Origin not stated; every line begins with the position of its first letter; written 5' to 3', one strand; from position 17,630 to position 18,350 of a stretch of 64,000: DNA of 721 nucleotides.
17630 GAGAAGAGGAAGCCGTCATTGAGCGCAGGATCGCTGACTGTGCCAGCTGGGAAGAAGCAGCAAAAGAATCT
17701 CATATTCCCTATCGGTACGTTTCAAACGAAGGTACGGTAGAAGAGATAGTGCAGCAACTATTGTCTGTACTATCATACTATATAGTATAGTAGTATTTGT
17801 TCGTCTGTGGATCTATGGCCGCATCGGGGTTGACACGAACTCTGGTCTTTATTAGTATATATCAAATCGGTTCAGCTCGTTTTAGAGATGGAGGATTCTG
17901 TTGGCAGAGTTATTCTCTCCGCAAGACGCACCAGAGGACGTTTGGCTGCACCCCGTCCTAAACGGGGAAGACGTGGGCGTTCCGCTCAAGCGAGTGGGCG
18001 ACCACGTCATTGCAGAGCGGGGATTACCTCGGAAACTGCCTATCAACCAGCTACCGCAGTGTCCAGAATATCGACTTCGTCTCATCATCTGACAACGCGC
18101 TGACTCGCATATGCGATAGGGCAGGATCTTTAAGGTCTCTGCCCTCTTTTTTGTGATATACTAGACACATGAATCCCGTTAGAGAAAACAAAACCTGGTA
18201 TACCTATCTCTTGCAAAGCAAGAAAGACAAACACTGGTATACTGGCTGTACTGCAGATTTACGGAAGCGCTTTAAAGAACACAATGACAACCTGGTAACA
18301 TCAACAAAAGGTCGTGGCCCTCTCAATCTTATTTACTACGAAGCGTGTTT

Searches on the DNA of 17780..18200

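Call 81: search_rna_families(source=window, start=17780, end=18200, threshold=evalue, max_evalue=1)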
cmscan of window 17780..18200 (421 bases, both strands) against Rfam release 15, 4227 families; matches with E-value up to 1: 1.
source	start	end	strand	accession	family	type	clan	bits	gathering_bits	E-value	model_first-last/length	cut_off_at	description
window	18090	18153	+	RF02499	Atu_C4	Gene; sRNA;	-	18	80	0.47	1-70/70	no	Rhizobiales sRNA Atu_C4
